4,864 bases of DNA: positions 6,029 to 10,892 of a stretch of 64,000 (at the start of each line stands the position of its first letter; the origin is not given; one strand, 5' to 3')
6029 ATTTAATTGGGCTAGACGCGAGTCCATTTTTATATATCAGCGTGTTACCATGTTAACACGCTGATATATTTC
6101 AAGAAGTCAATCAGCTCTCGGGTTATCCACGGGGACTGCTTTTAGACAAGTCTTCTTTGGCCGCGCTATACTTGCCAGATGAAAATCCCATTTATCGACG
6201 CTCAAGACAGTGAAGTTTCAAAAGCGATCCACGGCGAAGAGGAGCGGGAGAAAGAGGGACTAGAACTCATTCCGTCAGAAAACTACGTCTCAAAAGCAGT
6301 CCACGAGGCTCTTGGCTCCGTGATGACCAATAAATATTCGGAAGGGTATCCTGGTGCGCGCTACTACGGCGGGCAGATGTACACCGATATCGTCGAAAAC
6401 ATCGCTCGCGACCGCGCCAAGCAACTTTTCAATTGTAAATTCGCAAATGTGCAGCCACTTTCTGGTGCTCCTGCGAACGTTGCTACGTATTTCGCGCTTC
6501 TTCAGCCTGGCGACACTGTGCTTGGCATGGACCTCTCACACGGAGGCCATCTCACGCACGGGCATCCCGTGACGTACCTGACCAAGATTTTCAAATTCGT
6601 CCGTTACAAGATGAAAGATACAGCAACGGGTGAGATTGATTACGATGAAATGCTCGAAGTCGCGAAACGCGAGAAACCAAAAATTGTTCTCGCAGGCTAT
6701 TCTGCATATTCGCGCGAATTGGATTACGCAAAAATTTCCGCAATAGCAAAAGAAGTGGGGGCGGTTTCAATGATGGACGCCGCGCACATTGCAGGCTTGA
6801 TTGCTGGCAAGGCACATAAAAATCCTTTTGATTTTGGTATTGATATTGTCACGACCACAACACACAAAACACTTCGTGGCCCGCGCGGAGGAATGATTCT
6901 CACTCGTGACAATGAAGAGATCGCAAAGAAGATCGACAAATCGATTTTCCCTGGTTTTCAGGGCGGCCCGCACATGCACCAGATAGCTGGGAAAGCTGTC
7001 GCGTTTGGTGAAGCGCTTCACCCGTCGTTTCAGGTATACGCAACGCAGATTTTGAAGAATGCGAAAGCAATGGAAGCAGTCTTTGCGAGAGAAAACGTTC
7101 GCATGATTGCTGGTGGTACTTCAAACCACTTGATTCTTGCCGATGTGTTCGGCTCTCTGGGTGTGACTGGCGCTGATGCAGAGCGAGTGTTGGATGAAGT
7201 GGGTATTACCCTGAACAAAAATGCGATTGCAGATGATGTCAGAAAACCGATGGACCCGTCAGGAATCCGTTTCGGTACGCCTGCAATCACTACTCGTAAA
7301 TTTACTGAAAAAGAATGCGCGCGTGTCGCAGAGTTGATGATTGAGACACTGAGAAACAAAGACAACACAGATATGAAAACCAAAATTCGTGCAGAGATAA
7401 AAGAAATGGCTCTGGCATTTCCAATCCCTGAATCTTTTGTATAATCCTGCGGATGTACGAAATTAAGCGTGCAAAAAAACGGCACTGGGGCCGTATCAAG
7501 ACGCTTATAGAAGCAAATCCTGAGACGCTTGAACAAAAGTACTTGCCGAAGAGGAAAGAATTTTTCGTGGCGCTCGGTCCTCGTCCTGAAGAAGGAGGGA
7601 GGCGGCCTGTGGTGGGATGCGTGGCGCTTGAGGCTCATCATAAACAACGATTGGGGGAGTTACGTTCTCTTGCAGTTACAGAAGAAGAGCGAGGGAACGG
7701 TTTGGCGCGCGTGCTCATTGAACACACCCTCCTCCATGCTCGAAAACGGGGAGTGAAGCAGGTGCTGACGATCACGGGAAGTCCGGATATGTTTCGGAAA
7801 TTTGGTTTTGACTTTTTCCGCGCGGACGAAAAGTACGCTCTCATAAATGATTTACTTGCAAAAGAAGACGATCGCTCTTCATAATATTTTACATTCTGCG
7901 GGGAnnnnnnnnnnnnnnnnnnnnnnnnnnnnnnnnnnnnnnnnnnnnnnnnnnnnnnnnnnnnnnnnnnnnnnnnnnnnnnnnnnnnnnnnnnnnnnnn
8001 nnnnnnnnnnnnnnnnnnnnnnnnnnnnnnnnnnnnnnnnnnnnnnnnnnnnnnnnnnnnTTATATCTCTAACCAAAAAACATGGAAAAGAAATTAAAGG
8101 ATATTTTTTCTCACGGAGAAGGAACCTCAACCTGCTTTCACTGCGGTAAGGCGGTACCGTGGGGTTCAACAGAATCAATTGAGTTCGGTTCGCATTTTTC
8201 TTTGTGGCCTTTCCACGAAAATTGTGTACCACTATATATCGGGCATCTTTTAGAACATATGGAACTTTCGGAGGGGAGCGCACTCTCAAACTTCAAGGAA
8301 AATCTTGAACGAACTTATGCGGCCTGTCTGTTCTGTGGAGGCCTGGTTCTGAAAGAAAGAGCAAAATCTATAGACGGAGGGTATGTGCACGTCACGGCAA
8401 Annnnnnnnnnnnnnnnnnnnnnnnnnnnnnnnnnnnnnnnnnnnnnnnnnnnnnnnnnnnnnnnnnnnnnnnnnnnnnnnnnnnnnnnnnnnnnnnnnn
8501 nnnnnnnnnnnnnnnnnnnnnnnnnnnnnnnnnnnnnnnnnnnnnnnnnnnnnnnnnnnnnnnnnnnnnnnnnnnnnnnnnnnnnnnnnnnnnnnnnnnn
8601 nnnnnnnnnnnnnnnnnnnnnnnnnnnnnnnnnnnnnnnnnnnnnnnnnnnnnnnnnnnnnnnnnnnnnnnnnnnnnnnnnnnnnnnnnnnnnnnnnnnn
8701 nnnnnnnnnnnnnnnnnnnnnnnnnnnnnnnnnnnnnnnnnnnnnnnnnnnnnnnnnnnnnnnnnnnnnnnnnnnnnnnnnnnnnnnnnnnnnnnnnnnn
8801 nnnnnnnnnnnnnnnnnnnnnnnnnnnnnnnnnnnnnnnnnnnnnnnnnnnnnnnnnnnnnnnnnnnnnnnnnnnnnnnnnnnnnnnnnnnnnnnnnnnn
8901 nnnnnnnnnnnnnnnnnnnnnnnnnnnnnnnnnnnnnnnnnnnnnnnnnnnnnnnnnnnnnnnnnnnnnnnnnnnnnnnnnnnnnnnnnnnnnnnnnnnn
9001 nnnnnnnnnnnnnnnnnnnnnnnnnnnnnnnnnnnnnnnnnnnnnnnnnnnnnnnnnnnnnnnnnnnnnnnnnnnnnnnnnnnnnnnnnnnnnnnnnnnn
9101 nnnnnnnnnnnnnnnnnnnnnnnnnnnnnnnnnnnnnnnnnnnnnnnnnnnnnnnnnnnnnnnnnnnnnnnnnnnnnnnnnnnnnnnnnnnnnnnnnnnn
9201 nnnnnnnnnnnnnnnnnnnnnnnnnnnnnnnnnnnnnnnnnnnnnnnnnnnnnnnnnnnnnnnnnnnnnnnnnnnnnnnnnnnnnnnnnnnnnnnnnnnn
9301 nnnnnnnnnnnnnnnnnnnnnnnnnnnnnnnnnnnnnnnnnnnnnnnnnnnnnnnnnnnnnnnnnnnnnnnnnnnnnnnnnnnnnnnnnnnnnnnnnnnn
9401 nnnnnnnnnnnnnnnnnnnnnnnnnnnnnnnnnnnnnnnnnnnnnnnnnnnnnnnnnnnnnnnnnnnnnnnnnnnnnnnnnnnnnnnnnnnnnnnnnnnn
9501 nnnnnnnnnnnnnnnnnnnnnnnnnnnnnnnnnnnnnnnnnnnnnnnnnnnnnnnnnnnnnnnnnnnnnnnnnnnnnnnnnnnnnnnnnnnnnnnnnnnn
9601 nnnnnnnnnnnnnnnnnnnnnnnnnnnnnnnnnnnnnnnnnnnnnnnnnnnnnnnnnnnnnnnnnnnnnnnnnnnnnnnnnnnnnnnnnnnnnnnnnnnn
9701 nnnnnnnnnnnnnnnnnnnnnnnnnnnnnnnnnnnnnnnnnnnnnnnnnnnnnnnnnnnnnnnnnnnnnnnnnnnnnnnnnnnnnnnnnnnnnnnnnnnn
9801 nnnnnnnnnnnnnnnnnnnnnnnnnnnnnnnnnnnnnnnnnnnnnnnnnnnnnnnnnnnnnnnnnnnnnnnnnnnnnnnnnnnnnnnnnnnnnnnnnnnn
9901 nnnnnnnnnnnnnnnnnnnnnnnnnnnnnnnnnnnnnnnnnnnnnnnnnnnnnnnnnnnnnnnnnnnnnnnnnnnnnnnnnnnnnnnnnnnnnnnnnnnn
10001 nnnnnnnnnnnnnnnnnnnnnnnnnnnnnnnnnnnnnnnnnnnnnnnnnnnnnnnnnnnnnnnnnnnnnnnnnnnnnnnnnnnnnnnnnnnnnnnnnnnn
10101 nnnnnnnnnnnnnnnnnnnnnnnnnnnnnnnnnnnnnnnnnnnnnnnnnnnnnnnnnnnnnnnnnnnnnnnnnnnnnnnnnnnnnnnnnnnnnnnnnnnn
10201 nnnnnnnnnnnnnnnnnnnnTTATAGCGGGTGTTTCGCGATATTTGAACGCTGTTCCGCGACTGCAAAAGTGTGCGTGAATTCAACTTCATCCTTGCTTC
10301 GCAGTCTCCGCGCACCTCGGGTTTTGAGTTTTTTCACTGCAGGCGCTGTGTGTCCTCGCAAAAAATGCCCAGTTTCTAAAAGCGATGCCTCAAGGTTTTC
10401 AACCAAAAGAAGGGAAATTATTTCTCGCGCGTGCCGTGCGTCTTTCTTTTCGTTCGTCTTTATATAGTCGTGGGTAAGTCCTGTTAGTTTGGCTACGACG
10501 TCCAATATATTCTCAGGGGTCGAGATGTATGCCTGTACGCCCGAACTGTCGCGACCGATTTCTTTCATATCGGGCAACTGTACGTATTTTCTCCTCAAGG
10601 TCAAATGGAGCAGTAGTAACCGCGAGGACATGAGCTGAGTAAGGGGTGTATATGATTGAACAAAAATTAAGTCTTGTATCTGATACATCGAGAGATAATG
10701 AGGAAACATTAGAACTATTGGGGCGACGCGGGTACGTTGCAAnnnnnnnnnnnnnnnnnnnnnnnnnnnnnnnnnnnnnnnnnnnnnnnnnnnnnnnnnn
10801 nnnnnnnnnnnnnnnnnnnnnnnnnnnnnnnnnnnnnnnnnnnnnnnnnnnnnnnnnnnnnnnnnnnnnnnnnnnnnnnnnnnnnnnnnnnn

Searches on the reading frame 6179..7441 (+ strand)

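Call 63: search_protein_families(library=pfam, proteins=[window:6179-7441:+], max_evalue=0.0001)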
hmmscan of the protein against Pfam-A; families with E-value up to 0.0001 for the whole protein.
window:6179-7441:+ (421 aa): 3 families
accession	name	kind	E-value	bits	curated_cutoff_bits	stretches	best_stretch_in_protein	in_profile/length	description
PF00464.25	SHMT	-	2e-149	498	27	1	7-386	2-398/399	Serine hydroxymethyltransferase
PF01053.26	Cys_Met_Meta_PP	-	5.9e-07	28.8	27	1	95-254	75-224/381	Cys/Met metabolism PLP-dependent enzyme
PF00155.27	Aminotran_1_2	-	1.1e-05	25.3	19.7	1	82-308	53-296/361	Aminotransferase class I and II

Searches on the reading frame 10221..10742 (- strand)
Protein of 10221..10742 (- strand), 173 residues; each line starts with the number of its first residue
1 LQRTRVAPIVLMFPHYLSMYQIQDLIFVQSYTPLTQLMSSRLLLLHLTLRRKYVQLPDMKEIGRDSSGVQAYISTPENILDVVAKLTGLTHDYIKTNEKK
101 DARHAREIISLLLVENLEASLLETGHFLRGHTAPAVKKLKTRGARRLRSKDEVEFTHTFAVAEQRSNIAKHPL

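Call 96: search_protein_families(library=pfam, proteins=[window:10221-10742:-], max_evalue=0.01)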
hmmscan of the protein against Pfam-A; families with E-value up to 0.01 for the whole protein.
window:10221-10742:- (173 aa): 1 family
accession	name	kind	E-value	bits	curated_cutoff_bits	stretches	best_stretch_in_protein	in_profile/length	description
PF08299.17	Bac_DnaA_C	-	0.00011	22.6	31.5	1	76-132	1-60/69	Bacterial dnaA protein helix-turn-helix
